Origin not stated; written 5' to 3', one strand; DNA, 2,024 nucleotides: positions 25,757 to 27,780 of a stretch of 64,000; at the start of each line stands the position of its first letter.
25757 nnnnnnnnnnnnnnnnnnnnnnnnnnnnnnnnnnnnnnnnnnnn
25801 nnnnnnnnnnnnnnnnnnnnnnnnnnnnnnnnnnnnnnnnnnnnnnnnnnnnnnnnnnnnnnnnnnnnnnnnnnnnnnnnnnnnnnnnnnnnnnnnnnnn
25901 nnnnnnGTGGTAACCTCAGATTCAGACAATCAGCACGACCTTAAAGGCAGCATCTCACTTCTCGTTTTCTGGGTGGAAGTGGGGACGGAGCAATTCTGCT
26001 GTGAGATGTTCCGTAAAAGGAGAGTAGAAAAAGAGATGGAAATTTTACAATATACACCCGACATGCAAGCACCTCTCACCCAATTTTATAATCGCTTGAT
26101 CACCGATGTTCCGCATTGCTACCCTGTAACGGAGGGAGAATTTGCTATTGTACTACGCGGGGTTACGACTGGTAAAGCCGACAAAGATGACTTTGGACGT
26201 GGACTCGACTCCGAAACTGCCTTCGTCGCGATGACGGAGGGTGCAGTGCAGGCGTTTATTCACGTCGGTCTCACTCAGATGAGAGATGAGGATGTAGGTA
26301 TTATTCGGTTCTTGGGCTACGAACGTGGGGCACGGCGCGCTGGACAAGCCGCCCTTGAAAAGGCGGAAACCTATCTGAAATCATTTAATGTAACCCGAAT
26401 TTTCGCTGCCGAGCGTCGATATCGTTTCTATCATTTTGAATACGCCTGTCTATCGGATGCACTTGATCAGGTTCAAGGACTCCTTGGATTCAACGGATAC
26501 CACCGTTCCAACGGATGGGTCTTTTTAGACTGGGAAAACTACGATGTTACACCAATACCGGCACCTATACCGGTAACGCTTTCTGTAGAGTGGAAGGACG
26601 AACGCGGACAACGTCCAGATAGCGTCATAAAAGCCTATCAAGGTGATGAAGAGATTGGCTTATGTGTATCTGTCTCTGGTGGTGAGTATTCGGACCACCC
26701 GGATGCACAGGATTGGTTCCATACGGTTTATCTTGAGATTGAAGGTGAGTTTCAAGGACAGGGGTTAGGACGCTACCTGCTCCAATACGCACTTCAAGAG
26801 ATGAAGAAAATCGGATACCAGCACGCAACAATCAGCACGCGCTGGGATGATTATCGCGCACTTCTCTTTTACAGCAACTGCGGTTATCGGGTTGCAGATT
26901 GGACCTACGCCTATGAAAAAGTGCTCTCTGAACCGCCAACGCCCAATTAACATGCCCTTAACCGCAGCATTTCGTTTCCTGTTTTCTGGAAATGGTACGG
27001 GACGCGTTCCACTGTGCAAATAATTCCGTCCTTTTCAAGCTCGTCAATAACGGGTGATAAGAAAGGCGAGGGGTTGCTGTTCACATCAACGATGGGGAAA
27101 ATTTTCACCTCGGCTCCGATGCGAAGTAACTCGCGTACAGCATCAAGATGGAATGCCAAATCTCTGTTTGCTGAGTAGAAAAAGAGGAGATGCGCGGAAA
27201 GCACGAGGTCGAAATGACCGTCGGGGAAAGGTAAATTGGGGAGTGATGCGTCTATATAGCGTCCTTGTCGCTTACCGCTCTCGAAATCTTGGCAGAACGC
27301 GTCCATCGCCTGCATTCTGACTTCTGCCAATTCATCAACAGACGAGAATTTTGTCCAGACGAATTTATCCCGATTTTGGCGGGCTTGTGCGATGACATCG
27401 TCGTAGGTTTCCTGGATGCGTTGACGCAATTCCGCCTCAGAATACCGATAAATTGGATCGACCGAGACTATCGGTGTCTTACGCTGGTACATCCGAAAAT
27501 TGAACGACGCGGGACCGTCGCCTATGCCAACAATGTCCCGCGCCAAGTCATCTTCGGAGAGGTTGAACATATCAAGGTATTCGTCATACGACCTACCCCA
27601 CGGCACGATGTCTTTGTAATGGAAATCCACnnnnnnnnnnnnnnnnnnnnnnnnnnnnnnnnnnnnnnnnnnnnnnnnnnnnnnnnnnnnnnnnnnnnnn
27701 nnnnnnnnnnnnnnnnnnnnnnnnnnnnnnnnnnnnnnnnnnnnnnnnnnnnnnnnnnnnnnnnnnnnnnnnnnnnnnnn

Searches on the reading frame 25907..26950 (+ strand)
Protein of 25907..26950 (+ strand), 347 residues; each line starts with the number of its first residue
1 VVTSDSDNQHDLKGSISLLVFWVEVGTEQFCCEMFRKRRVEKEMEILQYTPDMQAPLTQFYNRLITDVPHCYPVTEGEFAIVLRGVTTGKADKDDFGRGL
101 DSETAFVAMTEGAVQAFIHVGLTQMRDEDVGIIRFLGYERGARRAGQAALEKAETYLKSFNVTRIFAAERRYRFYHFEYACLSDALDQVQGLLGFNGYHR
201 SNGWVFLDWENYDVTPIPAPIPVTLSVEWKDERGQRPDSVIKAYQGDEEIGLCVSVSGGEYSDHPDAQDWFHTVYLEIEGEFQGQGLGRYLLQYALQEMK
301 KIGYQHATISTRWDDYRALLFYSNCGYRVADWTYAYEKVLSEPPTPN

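Call 3: search_protein_families(library=pfam, proteins=[window:25907-26950:+], max_evalue=0.01)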
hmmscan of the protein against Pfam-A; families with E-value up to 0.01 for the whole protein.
window:25907-26950:+ (347 aa): 4 families
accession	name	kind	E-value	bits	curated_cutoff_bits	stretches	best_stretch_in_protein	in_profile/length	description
PF00583.31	Acetyltransf_1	-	3.9e-12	46.9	20.7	1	233-327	29-116/116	Acetyltransferase (GNAT) family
PF13508.13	Acetyltransf_7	-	6.9e-08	33.2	27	1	240-328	5-83/84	Acetyltransferase (GNAT) domain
PF13673.13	Acetyltransf_10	-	3.3e-05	24.3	23.6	1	272-330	53-110/128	Acetyltransferase (GNAT) domain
PF08445.16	FR47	-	0.0088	16.5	22.1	0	276-333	27-83/86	FR47-like protein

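Call 4: search_protein_families(library=ncbifam, proteins=[window:25907-26950:+], max_evalue=0.01)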
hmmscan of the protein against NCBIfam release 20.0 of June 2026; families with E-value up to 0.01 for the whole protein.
window:25907-26950:+ (347 aa): 5 families
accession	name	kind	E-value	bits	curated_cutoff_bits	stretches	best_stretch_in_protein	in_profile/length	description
TIGR01575.1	rimI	equivalog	1.1e-06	28.8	86.4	1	274-336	59-121/132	ribosomal protein S18-alanine N-acetyltransferase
NF002959.0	PRK03624.1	equivalog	1.9e-05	24.4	124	1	274-333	76-135/147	GNAT family acetyltransferase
NF008212.0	PRK10975.1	equivalog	0.0028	17.5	219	0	278-334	171-227/232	dTDP-4-amino-4,6-dideoxy-D-galactose acyltransferase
NF007530.0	PRK10146.1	equivalog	0.0053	17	142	0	280-334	86-140/144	aminoalkylphosphonate N-acetyltransferase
NF005840.0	PRK07757.1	equivalog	0.0085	16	154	0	276-342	72-133/153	N-acetyltransferase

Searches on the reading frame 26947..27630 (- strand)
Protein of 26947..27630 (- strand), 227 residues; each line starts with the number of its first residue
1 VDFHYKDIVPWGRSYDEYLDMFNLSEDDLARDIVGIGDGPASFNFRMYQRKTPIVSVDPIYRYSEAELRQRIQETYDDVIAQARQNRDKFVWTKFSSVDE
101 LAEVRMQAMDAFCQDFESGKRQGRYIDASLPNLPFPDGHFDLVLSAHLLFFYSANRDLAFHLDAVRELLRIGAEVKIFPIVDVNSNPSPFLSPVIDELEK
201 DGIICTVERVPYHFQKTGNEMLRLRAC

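Call 3: search_protein_families(library=pfam, proteins=[window:26947-27630:-], max_evalue=0.01)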
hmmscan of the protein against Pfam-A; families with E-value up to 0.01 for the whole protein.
window:26947-27630:- (227 aa): 2 families
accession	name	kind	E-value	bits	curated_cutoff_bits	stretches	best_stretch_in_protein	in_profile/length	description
PF08241.18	Methyltransf_11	-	3.3e-05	24.9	21.2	1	117-167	38-85/95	Methyltransferase domain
PF13649.12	Methyltransf_25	-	0.0004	21.5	27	1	120-170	45-94/97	Methyltransferase domain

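Call 4: search_protein_families(library=ncbifam, proteins=[window:26947-27630:-], max_evalue=0.01)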
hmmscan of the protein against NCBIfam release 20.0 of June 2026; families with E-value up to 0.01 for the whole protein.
window:26947-27630:- (227 aa): 0 families

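Call 24: search_solved_structures(query=window:26947-27630:-, max_evalue=1)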
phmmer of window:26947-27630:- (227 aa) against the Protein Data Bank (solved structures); distinct sequences matched with E-value up to 1: 5.
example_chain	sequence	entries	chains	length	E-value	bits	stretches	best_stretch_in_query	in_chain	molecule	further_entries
1xxl_A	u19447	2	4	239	0.07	16.1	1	106-198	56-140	YcgJ protein | ycgJ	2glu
2avn_A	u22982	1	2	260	0.079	15.9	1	124-161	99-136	ubiquinone/menaquinone biosynthesis methyltransferase-related protein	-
9fce_A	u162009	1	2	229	0.3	14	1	133-227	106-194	SAM dependent methyltransferase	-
9gdj_A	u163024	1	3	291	0.42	13.6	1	124-173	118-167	Methyltransferase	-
9lwi_I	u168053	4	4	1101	0.52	13.3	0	54-91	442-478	Structural maintenance of chromosomes protein 5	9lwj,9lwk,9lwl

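Call 26: find_homologous_proteins(query=window:26947-27630:-)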
Query window:26947-27630:- (227 aa): 429 proteins with E <= 0.001 among 1280 candidates; the best 120 are listed.
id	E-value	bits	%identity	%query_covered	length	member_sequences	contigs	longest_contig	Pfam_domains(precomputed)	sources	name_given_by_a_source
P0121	6.2e-151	518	100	100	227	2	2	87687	-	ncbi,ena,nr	ncbi:MAG: methyltransferase domain-containing protein [Candidatus Poribacteria bacterium]|nr:methylt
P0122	9.3e-149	511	98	100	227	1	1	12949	PF08241.19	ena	-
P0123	4.3e-144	496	95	100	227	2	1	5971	PF08241.19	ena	-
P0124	1.3e-142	491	94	100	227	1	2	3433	PF08241.19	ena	-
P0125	3.4e-142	490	93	100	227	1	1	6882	PF08241.19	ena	-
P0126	8.4e-140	482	93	100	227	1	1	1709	PF08241.19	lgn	-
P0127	1.0e-139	482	92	100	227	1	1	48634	PF08241.19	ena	-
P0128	5.7e-139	479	91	100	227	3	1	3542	PF08241.19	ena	-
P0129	6.1e-139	479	92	100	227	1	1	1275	PF08241.19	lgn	-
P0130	1.1e-138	478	91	100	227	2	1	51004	PF08241.19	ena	-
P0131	4.0e-138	477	92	100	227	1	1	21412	-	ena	-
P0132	5.4e-138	476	92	99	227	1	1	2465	PF08241.19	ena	-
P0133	8.0e-138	476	92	99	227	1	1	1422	PF08241.19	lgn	-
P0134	1.9e-136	471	89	100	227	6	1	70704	PF08241.19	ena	-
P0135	3.6e-136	470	89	100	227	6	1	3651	-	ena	-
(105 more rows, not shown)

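Call 47: search_protein_families(library=padloc, proteins=[window:26947-27630:-], max_evalue=0.01)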
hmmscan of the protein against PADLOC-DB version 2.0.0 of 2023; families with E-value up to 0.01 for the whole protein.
window:26947-27630:- (227 aa): 0 families

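Call 72: search_protein_representatives(protein=window:26947-27630:-)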
Query: 227 residues. Proteins with E-value up to 0.001 (for the whole library): 2105; up to 1e-10: 1324; up to 1e-30: 251. The best 150 are listed.
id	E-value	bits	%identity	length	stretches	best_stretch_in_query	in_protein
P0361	1.1e-65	237.9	50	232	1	2-225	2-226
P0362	1.8e-62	227.4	46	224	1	2-225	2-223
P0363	8.5e-62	225.2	75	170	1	1-132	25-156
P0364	2.1e-60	220.6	47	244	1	8-225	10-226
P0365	3.5e-60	219.9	47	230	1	7-224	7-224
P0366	2.2e-59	217.3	44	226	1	5-224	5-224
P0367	8.5e-59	215.4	40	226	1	1-225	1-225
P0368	1.6e-58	214.5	46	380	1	3-224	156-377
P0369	6.9e-58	212.4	49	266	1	23-224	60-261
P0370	1.5e-57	211.3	47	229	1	2-224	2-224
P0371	2.1e-57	210.8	45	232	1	5-224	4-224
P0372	3.5e-57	210.1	40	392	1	6-224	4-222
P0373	1.7e-56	207.8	45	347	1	1-225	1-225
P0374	3.7e-56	206.8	50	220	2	57-225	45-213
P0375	3.8e-56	206.7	47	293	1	5-225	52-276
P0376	3.4e-55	203.6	43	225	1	7-223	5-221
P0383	7.6e-53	195.9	42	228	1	1-225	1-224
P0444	3.0e-42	161.3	35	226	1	2-222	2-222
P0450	8.4e-42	159.8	34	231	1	3-225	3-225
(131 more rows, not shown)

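Call 73: list_cluster_members(proteins=[P0361, P0362, P0365, P0366, P0367, P0370, P0376, P0383, P0444, P0450])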
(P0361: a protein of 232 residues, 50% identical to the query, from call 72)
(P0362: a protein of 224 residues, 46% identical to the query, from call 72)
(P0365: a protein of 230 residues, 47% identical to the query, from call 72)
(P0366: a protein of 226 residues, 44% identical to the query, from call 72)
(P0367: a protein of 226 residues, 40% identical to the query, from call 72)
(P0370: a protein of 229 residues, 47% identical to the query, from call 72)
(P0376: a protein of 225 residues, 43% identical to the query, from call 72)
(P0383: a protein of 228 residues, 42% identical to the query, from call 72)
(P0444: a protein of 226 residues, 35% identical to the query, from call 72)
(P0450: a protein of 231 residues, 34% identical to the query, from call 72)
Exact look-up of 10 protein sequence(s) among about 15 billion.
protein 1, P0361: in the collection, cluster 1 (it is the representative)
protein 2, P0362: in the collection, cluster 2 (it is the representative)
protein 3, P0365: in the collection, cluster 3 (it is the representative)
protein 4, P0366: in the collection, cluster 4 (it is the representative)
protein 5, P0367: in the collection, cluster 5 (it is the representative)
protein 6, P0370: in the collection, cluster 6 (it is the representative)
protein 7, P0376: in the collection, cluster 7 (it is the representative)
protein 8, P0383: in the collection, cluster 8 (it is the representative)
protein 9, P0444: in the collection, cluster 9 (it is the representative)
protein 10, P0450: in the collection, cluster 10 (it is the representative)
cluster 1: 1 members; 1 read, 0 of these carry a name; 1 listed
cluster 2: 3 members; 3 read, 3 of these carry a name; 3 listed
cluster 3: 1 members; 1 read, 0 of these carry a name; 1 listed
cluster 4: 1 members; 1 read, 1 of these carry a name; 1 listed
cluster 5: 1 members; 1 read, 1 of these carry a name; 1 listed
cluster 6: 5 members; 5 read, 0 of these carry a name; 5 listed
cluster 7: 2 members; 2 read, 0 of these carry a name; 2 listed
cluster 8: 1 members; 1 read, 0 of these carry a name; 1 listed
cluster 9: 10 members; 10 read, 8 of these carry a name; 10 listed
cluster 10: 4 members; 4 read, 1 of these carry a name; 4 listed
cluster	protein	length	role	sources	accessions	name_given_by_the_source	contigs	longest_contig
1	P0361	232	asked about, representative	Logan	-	-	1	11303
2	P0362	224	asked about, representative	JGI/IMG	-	hypothetical protein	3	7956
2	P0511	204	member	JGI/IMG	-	hypothetical protein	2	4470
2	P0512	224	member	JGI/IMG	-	hypothetical protein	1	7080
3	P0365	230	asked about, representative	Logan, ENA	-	-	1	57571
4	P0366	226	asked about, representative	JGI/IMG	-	ubiquinone/menaquinone biosynthesis C-methylase UbiE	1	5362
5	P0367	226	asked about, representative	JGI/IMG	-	hypothetical protein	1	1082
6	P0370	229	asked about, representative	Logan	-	-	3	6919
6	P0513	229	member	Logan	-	-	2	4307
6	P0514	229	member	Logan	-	-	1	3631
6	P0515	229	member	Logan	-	-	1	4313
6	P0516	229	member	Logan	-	-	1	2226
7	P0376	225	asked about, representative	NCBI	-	-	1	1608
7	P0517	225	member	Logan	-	-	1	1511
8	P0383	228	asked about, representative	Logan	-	-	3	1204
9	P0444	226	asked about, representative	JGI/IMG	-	hypothetical protein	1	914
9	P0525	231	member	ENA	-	-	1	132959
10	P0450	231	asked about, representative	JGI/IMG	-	-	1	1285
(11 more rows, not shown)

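Call 74: find_encoding_contigs(protein=P0365, flank=5000, max_places=1)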
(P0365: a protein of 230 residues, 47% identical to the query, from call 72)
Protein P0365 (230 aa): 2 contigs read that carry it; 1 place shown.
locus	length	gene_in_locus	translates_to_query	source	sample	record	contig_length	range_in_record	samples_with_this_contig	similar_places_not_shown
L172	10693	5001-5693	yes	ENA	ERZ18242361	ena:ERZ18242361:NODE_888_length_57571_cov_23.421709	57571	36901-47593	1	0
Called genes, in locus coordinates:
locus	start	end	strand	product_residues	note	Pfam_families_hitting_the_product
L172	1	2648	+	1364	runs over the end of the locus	PF13195:DUF4011, PF13086:AAA_11, PF13245:AAA_19 (faint), PF13604:AAA_30 (faint), PF01443:Viral_helicase1 (faint), PF13086:AAA_11 (weak), PF13087:AAA_12, PF18741:MTES_1575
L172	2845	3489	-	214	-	-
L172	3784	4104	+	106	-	-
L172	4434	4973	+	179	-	-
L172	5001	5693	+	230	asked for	-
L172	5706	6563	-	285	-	PF03446:NAD_binding_2 (weak), PF03807:F420_oxidored, PF02153:PDH_N, PF20463:PDH_C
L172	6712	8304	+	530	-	PF00805:Pentapeptide (weak), PF13599:Pentapeptide_4, PF00805:Pentapeptide, PF13599:Pentapeptide_4 (weak), PF00805:Pentapeptide, PF13599:Pentapeptide_4 (weak), PF00805:Pentapeptide, PF00805:Pentapeptide, +3 more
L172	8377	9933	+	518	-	PF00805:Pentapeptide, PF13576:Pentapeptide_3 (faint), PF13599:Pentapeptide_4, PF00805:Pentapeptide, PF13599:Pentapeptide_4, PF00805:Pentapeptide, PF13599:Pentapeptide_4 (weak), PF00805:Pentapeptide, +1 more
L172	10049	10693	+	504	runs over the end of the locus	PF13307:Helicase_C_2 (weak)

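Call 75: find_encoding_contigs(protein=P0361, flank=5000, max_places=1)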
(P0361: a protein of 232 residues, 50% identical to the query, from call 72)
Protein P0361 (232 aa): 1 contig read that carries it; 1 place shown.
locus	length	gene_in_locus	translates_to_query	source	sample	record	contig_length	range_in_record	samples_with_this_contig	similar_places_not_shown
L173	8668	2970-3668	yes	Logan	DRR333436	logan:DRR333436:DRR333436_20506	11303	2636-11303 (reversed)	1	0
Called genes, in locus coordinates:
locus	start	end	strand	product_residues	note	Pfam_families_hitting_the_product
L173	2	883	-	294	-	?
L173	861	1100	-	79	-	-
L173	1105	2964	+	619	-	PF00884:Sulfatase, PF16347:SGSH_C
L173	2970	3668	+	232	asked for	-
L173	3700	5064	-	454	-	-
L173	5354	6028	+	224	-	PF00072:Response_reg, PF00486:Trans_reg_C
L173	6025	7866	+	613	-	PF00672:HAMP, PF00512:HisKA, PF02518:HATPase_c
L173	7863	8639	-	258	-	PF13267:DUF4058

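Call 76: find_encoding_contigs(protein=P0525, flank=5000, max_places=1)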
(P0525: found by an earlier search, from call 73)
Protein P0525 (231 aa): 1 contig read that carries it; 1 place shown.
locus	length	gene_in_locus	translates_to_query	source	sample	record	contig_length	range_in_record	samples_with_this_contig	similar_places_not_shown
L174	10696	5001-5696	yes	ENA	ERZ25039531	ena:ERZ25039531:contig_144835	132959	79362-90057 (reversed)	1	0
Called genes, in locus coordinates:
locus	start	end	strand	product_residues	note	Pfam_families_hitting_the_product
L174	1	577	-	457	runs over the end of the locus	PF00067:p450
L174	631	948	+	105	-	-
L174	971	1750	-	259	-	PF05988:DUF899, PF22531:DUF7002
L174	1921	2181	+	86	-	PF07585:BBP7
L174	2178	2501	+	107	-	PF07585:BBP7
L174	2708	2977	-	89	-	PF19799:DUF6282 (weak)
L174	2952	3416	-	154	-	PF00733:Asn_synthase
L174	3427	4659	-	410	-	PF13522:GATase_6, PF13537:GATase_7, PF00733:Asn_synthase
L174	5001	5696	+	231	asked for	-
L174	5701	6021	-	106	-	-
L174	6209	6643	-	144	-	PF01135:PCMT (weak), PF13489:Methyltransf_23, PF05175:MTS, PF06325:PrmA (weak), PF13847:Methyltransf_31, PF08241:Methyltransf_11, PF08242:Methyltransf_12, PF13649:Methyltransf_25, +1 more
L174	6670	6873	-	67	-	-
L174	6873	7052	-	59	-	-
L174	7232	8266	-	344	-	PF00078:RVT_1, PF08388:GIIM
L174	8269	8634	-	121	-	-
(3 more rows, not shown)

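Call 77: find_encoding_contigs(protein=P0362, flank=5000, max_places=1)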
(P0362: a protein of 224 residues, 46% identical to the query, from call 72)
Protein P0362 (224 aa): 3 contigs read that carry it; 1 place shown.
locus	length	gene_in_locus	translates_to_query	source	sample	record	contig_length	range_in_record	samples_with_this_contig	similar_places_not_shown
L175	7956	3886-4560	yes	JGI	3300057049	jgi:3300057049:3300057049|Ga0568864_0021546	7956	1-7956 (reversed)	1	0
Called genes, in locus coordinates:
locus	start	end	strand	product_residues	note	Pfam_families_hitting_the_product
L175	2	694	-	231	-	?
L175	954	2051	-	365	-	PF18152:DAHP_snth_FXD, PF03102:NeuB, PF00793:DAHP_synth_1, PF01261:AP_endonuc_2 (faint)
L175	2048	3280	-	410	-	PF07736:CM_1, PF00800:PDT, PF01842:ACT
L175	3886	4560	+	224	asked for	-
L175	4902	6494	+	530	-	PF01435:Peptidase_M48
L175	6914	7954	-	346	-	?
